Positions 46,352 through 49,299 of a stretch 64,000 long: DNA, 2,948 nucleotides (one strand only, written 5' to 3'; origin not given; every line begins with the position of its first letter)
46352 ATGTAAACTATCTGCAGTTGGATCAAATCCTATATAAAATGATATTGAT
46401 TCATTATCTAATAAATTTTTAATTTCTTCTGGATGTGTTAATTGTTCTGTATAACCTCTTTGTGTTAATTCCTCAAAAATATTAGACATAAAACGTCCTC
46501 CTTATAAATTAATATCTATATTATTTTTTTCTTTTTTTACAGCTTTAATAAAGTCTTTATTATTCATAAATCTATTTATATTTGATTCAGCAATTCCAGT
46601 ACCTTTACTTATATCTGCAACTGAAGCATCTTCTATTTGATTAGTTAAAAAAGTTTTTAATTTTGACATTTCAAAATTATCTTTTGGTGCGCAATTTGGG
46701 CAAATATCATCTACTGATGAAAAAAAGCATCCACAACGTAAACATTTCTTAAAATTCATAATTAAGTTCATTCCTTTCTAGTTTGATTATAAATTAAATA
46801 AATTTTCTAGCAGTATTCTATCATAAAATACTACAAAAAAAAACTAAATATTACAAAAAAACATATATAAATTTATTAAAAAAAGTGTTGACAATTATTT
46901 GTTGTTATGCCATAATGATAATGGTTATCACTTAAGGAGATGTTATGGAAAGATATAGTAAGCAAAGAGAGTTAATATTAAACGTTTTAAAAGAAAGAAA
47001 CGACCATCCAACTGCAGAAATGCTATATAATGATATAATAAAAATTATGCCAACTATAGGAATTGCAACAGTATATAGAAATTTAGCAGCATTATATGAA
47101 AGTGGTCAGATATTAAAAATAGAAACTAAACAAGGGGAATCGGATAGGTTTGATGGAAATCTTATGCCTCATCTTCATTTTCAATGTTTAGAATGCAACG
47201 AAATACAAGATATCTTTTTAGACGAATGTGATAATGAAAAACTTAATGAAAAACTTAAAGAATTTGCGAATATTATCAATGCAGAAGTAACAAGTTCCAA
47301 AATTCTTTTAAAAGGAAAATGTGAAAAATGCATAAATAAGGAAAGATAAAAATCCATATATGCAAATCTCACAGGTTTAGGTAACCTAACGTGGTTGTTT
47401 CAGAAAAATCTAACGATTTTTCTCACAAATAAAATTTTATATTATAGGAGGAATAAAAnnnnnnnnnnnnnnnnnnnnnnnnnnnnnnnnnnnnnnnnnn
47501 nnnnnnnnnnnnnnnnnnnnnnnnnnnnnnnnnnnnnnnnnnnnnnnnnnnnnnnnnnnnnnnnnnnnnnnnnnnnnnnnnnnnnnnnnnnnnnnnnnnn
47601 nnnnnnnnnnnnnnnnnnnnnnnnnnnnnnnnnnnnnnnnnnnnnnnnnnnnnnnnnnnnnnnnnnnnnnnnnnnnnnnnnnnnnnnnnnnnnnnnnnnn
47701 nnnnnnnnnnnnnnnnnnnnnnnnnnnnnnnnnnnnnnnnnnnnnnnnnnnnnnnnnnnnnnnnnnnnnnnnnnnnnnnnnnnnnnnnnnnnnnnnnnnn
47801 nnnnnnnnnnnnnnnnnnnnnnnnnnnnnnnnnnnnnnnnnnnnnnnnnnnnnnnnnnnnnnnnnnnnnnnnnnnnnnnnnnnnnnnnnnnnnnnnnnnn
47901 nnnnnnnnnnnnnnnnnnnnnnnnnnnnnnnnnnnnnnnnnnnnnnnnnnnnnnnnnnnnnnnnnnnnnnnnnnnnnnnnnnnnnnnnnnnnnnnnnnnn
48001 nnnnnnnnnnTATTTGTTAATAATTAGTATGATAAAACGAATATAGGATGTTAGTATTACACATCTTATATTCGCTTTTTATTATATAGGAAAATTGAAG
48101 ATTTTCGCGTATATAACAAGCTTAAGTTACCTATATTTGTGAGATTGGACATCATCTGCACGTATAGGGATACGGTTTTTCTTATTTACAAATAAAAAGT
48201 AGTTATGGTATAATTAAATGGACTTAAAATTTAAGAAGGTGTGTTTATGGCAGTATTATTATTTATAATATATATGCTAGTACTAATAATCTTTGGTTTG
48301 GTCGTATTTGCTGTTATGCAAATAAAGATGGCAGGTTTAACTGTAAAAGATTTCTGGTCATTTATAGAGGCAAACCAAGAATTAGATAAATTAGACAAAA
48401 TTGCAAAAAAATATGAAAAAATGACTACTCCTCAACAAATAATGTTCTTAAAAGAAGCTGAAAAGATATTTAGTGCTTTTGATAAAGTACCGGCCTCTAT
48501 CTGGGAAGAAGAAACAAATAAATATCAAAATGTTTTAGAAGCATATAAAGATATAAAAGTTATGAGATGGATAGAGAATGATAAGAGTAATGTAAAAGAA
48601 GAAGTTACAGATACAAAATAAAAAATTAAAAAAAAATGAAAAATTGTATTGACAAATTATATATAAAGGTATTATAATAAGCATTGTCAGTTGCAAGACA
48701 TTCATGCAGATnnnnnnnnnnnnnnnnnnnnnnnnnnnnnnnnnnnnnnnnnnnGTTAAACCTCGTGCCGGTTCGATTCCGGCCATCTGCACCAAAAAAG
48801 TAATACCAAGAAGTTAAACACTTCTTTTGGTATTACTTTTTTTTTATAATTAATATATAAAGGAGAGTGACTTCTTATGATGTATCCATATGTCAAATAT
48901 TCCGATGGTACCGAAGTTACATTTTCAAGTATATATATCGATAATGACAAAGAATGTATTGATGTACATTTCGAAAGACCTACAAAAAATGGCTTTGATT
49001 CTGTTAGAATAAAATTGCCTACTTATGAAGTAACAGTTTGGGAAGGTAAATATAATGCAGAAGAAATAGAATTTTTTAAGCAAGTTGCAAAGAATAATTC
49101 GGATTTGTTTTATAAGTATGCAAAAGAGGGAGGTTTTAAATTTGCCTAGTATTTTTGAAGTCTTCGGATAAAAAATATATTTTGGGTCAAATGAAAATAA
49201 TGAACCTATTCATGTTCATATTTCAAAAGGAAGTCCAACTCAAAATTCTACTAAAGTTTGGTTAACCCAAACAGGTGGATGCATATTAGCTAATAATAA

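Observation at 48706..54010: tRNA-Leu-anchored accessory segment encoding a 627-aa PH-like plus glycine-zipper membrane protein, a DUF4160 pseudogene and a Sel1-repeat protein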

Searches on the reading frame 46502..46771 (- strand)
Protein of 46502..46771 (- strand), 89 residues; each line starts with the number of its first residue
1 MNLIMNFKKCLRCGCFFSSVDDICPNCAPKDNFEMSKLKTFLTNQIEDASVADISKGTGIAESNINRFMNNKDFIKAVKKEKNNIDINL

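Call 4: search_protein_families(library=pfam, proteins=[window:46502-46771:-], max_evalue=0.1)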
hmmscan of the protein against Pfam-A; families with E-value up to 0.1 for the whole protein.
window:46502-46771:- (89 aa): 4 families
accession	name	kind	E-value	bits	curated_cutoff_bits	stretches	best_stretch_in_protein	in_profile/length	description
PF13443.12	HTH_26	-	0.033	14.9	22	1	50-72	12-34/63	Cro/C1-type HTH DNA-binding domain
PF18551.6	TackOD1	-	0.033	14.2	32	1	6-43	73-110/188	Thaumarchaeal output domain 1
PF13022.12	HTH_Tnp_1_2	-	0.05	14.2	27.9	1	42-80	20-58/122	Helix-turn-helix of insertion element transposase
PF05930.18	Phage_AlpA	-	0.088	13.1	21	0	54-79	9-34/51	Prophage CP4-57 regulatory protein (AlpA)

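Call 7: search_protein_families(library=ncbifam, proteins=[window:46502-46771:-], max_evalue=0.1)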
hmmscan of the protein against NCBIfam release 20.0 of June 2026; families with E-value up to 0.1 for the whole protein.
window:46502-46771:- (89 aa): 1 family
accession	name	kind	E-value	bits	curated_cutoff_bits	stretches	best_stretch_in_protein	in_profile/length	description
TIGR03826.1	YvyF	hypoth_equivalog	3.9e-10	39.9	124.15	1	5-73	1-71/137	TIGR03826 family flagellar region protein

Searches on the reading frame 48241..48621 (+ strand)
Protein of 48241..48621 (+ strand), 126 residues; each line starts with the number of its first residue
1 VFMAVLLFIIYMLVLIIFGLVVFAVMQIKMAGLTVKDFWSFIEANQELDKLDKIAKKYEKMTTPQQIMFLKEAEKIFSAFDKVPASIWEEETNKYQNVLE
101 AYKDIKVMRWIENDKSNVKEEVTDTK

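Call 4: search_protein_families(library=pfam, proteins=[window:48241-48621:+], max_evalue=0.1)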
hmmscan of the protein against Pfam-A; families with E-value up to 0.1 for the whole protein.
window:48241-48621:+ (126 aa): 1 family
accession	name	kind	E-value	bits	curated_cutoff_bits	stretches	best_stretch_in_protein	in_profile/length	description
PF09059.15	TyeA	-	0.0031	18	21.1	1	49-104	19-70/81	TyeA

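Call 7: search_protein_families(library=ncbifam, proteins=[window:48241-48621:+], max_evalue=0.1)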
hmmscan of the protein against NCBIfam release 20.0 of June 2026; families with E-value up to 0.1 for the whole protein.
window:48241-48621:+ (126 aa): 1 family
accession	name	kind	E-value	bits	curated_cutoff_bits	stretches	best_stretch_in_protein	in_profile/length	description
TIGR03148.1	cyt_nit_nrfD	equivalog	0.04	13.2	347.6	1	1-43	90-128/316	cytochrome c nitrite reductase subunit NrfD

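Call 76: find_related_loci(query=window:48247-48618:+, collection=metagenome_contigs, flank=10000)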
Query window:48247-48618:+ (124 aa) in metagenome_contigs; peptide patterns used: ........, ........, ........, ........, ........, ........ (x = any residue, [..] = any of these).
239 stretches matched a pattern; 40 encode a relative of the query (tblastn E <= 1e-3); 39 distinct loci.
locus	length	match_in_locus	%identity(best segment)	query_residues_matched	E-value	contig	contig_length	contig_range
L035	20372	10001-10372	100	1-124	9e-79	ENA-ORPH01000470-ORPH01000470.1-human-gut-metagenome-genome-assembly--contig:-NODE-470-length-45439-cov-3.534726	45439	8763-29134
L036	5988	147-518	100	1-124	9e-79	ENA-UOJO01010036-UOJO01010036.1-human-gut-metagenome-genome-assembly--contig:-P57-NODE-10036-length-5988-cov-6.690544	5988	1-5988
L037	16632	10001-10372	100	1-124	9e-79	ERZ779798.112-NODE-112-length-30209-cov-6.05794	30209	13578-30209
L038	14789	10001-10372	100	1-124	9e-79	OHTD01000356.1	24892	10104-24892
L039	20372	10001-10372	100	1-124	9e-79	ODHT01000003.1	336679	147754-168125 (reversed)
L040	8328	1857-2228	100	1-124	9e-79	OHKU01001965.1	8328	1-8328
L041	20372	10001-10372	100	1-124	9e-79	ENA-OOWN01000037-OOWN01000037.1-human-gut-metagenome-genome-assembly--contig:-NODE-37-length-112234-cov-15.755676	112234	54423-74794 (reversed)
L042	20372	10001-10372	98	1-124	1e-77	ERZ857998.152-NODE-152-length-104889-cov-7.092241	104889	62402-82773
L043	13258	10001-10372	98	1-124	1e-77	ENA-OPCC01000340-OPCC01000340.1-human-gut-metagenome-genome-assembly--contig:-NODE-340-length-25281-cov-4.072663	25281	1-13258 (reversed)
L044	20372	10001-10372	98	1-124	1e-77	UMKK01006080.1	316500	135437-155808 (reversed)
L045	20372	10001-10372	98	1-124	1e-77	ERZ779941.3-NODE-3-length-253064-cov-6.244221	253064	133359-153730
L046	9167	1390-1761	98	1-124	1e-77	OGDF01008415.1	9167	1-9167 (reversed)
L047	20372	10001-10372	98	1-124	1e-77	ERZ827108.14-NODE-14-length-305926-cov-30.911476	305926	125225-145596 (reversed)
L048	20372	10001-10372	98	1-124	1e-77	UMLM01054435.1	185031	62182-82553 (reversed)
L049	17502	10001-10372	98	1-124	1e-77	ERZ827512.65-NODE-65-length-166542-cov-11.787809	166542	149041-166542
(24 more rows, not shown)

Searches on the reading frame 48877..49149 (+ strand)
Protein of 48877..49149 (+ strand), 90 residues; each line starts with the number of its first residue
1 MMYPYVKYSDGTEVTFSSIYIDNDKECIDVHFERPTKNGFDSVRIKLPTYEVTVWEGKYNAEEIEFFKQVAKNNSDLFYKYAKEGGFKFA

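Call 4: search_protein_families(library=pfam, proteins=[window:48877-49149:+], max_evalue=0.1)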
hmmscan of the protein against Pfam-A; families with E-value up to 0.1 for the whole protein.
window:48877-49149:+ (90 aa): 1 family
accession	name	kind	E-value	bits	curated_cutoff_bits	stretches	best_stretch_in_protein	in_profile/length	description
PF00880.23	Nebulin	-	0.021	15.2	20.1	1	63-81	4-22/28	Nebulin repeat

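Call 7: search_protein_families(library=ncbifam, proteins=[window:48877-49149:+], max_evalue=0.1)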
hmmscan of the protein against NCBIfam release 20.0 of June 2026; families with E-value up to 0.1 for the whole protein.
window:48877-49149:+ (90 aa): 1 family
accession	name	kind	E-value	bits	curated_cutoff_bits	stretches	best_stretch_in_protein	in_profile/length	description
NF047525.1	LIMLP_04285_fam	equivalog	0.097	12.7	100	0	23-73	41-89/136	LIMLP_04285 family protein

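Call 8: search_protein_families(library=padloc, proteins=[window:48877-49149:+], max_evalue=0.1)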
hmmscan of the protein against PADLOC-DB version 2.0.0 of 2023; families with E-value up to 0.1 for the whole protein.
window:48877-49149:+ (90 aa): 0 families

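Call 12: search_protein_families(library=phrogs, proteins=[window:48877-49149:+], max_evalue=0.01)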
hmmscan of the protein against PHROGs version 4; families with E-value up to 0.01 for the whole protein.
window:48877-49149:+ (90 aa): 0 families

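Call 52: find_encoding_contigs(protein=window:48877-49149:+, flank=8000, max_places=8)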
Protein window:48877-49149:+ (90 aa): 8 contigs read that carry it; 2 places shown.
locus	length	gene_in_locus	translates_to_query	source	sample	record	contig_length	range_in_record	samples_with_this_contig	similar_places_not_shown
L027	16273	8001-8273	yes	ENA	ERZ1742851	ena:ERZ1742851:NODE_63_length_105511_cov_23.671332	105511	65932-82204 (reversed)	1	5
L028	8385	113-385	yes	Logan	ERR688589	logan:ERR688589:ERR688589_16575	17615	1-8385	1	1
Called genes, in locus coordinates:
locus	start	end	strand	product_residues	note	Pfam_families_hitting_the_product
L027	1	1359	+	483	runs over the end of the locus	PF14903:WG_beta_rep (faint)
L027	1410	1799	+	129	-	PF12670:DUF3792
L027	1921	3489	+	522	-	-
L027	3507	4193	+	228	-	-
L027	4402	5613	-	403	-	PF00579:tRNA-synt_1b, PF22421:SYY_C-terminal, PF01479:S4 (weak)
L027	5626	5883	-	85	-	-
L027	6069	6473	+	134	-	PF01475:FUR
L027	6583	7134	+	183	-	PF21349:RUBY_RBDX, PF02915:Rubrerythrin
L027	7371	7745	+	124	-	-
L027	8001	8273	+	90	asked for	-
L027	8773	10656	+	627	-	PF27347:YeeR_C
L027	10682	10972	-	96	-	-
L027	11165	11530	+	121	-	-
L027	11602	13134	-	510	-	PF08238:Sel1 (faint)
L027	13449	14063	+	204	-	PF00561:Abhydrolase_1, PF06342:DUF1057 (weak), PF12146:Hydrolase_4, PF12697:Abhydrolase_6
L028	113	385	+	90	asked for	-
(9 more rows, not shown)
